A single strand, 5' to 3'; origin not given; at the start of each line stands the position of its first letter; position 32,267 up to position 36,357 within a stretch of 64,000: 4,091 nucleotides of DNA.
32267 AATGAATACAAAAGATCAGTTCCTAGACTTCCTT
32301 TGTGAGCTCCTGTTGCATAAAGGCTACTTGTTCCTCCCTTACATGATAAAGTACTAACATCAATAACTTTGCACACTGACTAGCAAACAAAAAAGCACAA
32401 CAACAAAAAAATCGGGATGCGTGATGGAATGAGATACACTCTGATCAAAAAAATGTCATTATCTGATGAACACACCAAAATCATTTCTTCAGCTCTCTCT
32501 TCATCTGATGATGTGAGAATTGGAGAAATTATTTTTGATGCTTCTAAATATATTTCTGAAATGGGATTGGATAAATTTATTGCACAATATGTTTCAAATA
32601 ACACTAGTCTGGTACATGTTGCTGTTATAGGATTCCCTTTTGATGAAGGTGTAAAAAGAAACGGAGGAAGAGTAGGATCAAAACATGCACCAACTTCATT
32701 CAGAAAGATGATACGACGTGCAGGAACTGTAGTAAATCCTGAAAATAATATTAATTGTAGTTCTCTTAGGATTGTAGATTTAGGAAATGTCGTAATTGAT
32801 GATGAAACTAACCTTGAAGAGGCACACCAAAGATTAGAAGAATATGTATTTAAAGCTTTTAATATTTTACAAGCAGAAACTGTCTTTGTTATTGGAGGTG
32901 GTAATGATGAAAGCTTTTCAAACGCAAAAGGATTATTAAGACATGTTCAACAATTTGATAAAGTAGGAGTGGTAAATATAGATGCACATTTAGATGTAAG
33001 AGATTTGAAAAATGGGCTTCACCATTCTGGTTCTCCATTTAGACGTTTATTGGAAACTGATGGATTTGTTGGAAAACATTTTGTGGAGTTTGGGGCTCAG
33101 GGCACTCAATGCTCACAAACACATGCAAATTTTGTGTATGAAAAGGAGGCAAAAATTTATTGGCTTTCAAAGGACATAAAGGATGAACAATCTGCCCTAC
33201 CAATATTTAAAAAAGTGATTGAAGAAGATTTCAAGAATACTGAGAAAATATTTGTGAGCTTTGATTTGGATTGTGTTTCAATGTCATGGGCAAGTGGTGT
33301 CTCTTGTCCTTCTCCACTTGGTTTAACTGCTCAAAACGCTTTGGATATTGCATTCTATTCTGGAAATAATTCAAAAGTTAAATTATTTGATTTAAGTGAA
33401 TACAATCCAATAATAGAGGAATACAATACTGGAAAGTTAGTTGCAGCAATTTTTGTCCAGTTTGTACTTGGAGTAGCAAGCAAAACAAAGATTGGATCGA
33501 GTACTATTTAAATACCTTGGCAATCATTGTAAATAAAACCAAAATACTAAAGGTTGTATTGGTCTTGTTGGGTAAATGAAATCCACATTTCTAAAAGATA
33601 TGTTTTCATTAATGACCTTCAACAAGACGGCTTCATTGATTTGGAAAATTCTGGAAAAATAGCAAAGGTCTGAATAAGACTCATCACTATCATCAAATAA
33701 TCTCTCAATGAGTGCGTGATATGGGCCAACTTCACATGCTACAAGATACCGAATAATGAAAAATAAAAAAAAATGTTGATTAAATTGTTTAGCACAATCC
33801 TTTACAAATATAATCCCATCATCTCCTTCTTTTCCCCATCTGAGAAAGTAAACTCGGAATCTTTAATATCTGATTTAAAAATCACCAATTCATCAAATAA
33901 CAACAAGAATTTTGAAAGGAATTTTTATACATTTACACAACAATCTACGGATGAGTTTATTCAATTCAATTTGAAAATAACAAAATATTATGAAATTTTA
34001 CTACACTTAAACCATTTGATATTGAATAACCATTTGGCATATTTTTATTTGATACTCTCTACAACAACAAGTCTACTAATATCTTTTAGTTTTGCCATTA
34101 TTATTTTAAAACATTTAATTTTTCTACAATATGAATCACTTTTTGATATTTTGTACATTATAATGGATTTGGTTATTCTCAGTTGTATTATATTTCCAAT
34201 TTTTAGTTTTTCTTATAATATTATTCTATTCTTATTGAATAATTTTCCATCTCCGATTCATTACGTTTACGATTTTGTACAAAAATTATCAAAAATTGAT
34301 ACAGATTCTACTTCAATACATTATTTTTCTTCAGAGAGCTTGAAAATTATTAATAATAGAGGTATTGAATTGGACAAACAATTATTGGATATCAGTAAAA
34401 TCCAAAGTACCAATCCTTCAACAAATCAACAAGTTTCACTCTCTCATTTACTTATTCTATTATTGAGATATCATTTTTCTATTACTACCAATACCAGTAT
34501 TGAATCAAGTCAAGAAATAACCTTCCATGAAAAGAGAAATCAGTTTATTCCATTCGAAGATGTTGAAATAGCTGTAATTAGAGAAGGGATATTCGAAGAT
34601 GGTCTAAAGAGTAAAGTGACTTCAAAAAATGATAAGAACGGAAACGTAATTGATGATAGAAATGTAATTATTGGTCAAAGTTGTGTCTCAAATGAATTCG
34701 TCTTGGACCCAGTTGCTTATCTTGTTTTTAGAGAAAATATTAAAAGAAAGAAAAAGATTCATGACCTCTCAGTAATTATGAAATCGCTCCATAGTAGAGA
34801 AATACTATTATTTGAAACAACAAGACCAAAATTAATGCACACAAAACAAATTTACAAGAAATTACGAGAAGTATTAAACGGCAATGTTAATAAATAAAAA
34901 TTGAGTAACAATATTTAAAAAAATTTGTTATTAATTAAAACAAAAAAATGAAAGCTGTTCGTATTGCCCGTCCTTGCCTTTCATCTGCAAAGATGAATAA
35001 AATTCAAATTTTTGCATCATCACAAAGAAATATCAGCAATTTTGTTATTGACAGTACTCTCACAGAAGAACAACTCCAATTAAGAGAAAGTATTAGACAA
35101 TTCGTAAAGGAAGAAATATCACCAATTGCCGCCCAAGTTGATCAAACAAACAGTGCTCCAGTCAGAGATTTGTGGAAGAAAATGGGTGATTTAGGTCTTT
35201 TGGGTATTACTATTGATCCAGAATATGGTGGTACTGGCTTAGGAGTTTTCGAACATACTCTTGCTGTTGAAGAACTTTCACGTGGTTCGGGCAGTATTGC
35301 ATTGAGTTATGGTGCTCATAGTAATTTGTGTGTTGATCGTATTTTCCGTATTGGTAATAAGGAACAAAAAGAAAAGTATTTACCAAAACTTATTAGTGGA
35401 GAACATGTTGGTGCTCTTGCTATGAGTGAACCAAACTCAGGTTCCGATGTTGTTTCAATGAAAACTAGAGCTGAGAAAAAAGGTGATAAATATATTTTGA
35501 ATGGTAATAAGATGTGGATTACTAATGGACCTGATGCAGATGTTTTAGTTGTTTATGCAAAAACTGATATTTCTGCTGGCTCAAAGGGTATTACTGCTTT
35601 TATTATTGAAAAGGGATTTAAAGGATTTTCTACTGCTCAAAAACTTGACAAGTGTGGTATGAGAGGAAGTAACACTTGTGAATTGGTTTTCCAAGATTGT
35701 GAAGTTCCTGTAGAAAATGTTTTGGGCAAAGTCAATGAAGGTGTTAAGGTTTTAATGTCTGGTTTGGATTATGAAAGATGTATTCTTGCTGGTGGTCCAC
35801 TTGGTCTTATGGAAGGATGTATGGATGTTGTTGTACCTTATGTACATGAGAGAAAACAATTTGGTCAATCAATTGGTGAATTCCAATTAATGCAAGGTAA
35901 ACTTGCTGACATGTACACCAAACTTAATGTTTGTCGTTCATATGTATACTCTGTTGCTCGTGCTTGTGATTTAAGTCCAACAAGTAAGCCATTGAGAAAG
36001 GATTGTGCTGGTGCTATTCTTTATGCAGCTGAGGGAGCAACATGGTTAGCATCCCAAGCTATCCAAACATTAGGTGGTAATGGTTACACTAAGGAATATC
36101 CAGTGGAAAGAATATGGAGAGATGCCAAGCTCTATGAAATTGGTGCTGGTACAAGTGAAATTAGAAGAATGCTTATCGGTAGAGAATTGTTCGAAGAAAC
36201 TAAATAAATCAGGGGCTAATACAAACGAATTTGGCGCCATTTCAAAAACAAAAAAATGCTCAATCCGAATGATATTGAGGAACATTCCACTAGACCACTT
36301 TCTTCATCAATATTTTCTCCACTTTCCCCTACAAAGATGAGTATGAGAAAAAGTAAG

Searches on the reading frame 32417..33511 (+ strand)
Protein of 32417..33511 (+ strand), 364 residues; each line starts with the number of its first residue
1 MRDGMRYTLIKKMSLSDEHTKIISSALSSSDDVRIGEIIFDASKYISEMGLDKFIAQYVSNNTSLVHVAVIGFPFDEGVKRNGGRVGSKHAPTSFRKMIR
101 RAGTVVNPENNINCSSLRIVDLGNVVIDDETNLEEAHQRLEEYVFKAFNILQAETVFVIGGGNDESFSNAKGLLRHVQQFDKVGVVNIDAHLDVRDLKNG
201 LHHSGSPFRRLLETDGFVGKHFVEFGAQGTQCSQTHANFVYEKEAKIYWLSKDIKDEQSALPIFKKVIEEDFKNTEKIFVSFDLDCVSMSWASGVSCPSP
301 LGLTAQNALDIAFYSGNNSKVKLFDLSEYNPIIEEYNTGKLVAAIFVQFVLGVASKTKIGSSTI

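Call 14: search_protein_families(library=pfam, proteins=[window:32417-33511:+], max_evalue=0.001)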
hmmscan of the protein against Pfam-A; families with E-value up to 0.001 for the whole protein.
window:32417-33511:+ (364 aa): 1 family
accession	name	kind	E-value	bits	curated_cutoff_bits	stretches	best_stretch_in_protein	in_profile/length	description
PF00491.26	Arginase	-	8.4e-43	147.3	22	1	67-349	2-277/280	Arginase family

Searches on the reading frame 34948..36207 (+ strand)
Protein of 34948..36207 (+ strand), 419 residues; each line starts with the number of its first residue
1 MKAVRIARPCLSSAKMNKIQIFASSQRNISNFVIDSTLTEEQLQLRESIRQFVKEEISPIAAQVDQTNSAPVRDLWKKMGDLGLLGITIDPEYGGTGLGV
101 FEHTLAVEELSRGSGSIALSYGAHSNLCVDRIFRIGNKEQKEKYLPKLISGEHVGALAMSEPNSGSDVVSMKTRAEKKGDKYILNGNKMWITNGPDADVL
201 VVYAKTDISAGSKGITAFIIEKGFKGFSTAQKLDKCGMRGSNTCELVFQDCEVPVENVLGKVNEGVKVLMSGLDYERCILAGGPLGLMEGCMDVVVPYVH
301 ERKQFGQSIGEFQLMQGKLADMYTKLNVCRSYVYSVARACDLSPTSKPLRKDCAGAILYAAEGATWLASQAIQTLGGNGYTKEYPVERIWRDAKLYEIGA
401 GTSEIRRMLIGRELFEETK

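Call 14: search_protein_families(library=pfam, proteins=[window:34948-36207:+], max_evalue=0.001)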
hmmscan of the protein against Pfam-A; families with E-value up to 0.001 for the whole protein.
window:34948-36207:+ (419 aa): 4 families
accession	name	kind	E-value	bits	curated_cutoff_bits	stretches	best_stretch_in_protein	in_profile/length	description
PF00441.29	Acyl-CoA_dh_1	-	5.8e-43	147.1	22.4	1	263-414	1-149/150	Acyl-CoA dehydrogenase, C-terminal domain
PF02771.21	Acyl-CoA_dh_N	-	2.3e-40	137.9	22.9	1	39-152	1-113/113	Acyl-CoA dehydrogenase, N-terminal domain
PF02770.24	Acyl-CoA_dh_M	-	3.7e-27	94.8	33.3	1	156-251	1-97/97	Acyl-CoA dehydrogenase, middle domain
PF08028.16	Acyl-CoA_dh_2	-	9.3e-16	58.8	22.7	1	284-397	7-127/134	Acyl-CoA dehydrogenase, C-terminal domain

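Call 16: find_encoding_contigs(protein=window:34948-36207:+, flank=1000, max_places=3)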
Protein window:34948-36207:+ (419 aa): no gene with exactly this product is on record in the collection.

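Call 17: search_solved_structures(query=window:34948-36204:+, max_evalue=1e-20)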
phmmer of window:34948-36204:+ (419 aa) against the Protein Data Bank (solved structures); distinct sequences matched with E-value up to 1e-20: 81 (the best 60 are shown).
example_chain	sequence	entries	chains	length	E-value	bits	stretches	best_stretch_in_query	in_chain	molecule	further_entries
4o5m_A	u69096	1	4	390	6.2e-180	601.6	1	38-419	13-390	Isovaleryl-CoA dehydrogenase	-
4kto_A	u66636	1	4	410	2.8e-176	589.6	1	37-419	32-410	isovaleryl-CoA dehydrogenase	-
8sgr_A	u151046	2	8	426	5.4e-166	555.7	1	36-413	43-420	Isovaleryl-CoA dehydrogenase, mitochondrial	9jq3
1ivh_A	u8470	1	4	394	9.5e-166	554.9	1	37-413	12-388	ISOVALERYL-COA DEHYDROGENASE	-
9jq4_A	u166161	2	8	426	3.7e-165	553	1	36-413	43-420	Isovaleryl-CoA dehydrogenase, mitochondrial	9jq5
5ol2_C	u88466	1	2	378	5.5e-95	321.9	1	43-414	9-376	Acyl-CoA dehydrogenase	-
4l1f_A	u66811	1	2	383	1.3e-92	314.1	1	35-417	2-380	Acyl-CoA dehydrogenase domain protein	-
5lnx_A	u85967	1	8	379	5.5e-91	308.7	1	38-415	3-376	Acyl-CoA dehydrogenase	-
9w60_A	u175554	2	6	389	3.2e-87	296.3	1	35-414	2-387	Butyryl CoA dehydrogenase apo protein | Butyryl CoA Dehydrogenase with FAD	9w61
8sgs_A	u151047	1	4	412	7.1e-86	291.9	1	37-415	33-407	Short-chain specific acyl-CoA dehydrogenase, mitochondrial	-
7y0a_A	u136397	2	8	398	9e-86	291.6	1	38-415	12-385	Short-chain specific acyl-CoA dehydrogenase, mitochondrial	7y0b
1jqi_A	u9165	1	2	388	9.1e-86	291.5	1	38-415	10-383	short chain acyl-CoA dehydrogenase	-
2vig_A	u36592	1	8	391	7e-85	288.6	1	39-415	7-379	SHORT-CHAIN SPECIFIC ACYL-COA DEHYDROGENASE,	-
2jif_A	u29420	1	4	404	9e-84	285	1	36-413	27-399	SHORT/BRANCHED CHAIN SPECIFIC ACYL-COA DEHYDROGENASE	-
3mpi_A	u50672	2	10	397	9.1e-82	278.4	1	35-412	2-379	Glutaryl-CoA dehydrogenase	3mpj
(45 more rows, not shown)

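Call 19: find_homologous_proteins(query=window:34948-36204:+, max_evalue=1e-60)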
Query window:34948-36204:+ (419 aa): 8000 proteins with E <= 1e-60 among 8000 candidates; the best 120 are listed.
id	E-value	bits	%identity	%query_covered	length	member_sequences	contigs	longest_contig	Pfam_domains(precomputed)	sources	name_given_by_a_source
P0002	2.6e-241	819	85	100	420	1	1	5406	PF02770.25,PF00441.30,PF08028.17,PF02771.22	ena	-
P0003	2.3e-225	766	80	100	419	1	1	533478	PF02770.25,PF00441.30,PF08028.17,PF02771.22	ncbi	ncbi:hypothetical protein ABK040_010064 [Willaertia magna]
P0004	4.5e-204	696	78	95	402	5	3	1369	PF02770.25,PF00441.30,PF08028.17,PF02771.22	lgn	-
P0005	3.9e-200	683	72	99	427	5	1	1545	PF02770.25,PF00441.30,PF08028.17,PF02771.22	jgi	-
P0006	8.7e-199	679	78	92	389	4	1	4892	PF02770.25,PF00441.30,PF08028.17,PF02771.22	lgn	-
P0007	6.7e-193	659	72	95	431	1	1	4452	PF02770.25,PF00441.30,PF08028.17,PF02771.22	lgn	-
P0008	6.6e-190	649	74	92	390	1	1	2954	PF02770.25,PF00441.30,PF08028.17,PF02771.22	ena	-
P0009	2.7e-189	647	75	92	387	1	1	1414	PF02770.25,PF00441.30,PF08028.17,PF02771.22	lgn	-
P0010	3.7e-189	647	75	92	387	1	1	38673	PF02770.25,PF00441.30,PF08028.17,PF02771.22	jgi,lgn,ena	-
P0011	3.8e-189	647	75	92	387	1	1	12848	PF02770.25,PF00441.30,PF08028.17,PF02771.22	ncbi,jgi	ncbi:MAG: hypothetical protein RL368_661 [Pseudomonadota bacterium]|jgi:isovaleryl-CoA dehydrogenase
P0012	4.6e-189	647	76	89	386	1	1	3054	PF02770.25,PF00441.30,PF08028.17,PF02771.22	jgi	jgi:isovaleryl-CoA dehydrogenase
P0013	4.7e-189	647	74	92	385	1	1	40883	PF02770.25,PF00441.30,PF08028.17,PF02771.22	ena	-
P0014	4.9e-189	647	74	94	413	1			PF02770.25,PF00441.30,PF08028.17,PF02771.22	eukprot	eukprot:gene2128-1994_t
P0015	5.3e-189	646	75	92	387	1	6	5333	PF02770.25,PF00441.30,PF08028.17,PF02771.22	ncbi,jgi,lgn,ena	ncbi:MAG: hypothetical protein RIS84_847 [Pseudomonadota bacterium]|jgi:isovaleryl-CoA dehydrogenase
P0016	5.5e-189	646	74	92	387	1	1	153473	PF02770.25,PF00441.30,PF08028.17,PF02771.22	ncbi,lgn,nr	ncbi:MAG: isovaleryl-CoA dehydrogenase [Thiotrichaceae bacterium]|nr:isovaleryl-CoA dehydrogenase [T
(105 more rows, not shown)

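Call 52: list_cluster_members(proteins=[window:34948-36204:+, window:9952-12639:-, window:9135-9887:+, window:16791-17927:+, window:15226-16638:-, window:17938-19080:-, window:32417-33508:+, window:33773-34894:+, window:58998-61820:+, window:41235-43691:+])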
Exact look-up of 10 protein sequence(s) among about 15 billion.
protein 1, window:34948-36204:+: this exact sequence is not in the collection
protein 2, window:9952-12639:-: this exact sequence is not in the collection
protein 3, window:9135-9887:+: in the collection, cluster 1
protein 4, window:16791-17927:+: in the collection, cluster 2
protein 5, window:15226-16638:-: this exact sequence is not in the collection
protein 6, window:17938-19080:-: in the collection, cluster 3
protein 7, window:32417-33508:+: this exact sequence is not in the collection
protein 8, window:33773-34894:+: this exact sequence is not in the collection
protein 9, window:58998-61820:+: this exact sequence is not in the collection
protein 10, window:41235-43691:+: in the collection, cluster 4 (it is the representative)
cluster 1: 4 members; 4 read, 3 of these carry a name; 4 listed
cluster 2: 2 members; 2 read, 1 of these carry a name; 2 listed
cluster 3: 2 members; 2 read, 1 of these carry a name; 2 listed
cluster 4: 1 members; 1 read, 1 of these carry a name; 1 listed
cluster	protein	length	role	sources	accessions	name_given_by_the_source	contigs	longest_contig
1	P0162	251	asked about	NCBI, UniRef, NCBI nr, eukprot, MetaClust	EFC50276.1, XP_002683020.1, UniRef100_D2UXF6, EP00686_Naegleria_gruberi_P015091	20S proteasome [Naegleria gruberi] | Proteasome subunit beta n=1 Tax=Naegleria gruberi TaxID=5762 RepID=D2UXF6_NAEGR | XP_002683020.1 20S proteasome [Naegleria gruberi]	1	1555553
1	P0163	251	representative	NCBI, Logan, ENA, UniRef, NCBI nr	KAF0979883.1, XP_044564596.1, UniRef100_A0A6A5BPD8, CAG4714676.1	hypothetical protein FDP41_001036 [Naegleria fowleri] | Proteasome subunit beta n=1 Tax=Naegleria fowleri TaxID=5763 RepID=A0A6A5BPD8_NAEFO | uncharacterized protein FDP41_001036 [Naegleria fowleri]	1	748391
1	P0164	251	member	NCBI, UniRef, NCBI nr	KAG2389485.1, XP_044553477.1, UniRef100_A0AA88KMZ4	hypothetical protein C9374_014045 [Naegleria lovaniensis] | Proteasome subunit beta n=1 Tax=Naegleria lovaniensis TaxID=51637 RepID=A0AA88KMZ4_NAELO | uncharacterized protein C9374_014045 [Naegleria lovaniensis]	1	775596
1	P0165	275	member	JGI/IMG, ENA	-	-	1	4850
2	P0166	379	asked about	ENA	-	-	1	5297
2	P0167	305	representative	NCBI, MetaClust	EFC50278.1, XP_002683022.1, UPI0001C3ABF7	predicted protein, partial [Naegleria gruberi] | status=active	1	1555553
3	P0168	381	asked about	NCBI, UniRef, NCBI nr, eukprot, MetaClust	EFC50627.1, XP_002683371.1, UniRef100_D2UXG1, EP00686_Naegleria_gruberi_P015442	hypothetical protein NAEGRDRAFT_29002 [Naegleria gruberi] | Uncharacterized protein n=1 Tax=Naegleria gruberi TaxID=5762 RepID=D2UXG1_NAEGR | uncharacterized protein NAEGRDRAFT_29002 [Naegleria gruberi]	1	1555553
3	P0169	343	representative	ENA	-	-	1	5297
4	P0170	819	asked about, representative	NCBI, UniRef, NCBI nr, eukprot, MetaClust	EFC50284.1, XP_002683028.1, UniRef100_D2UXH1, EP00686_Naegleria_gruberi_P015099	hypothetical protein NAEGRDRAFT_56417 [Naegleria gruberi] | Spt20-like SEP domain-containing protein n=1 Tax=Naegleria gruberi TaxID=5762 ... | uncharacterized protein NAEGRDRAFT_56417 [Naegleria gruberi]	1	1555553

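Call 89: find_encoding_contigs(protein=P0176, flank=8000, max_places=1)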
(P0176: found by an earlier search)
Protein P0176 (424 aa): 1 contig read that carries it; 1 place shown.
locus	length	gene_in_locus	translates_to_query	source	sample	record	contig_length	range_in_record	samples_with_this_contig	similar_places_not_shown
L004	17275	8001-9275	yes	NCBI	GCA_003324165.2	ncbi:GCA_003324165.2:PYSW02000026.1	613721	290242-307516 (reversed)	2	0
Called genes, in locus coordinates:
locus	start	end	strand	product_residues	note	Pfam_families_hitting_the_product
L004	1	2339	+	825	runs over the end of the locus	-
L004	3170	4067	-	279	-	PF05183:RdRP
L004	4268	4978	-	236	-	PF05183:RdRP (weak)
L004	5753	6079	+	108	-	-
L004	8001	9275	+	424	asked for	PF02771:Acyl-CoA_dh_N, PF02770:Acyl-CoA_dh_M, PF00441:Acyl-CoA_dh_1, PF08028:Acyl-CoA_dh_2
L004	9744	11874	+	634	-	PF00258:Flavodoxin_1, PF00667:FAD_binding_1, PF00175:NAD_binding_1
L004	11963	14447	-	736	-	PF01825:GPS (weak)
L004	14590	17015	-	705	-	PF25021:TEN_NHL (faint)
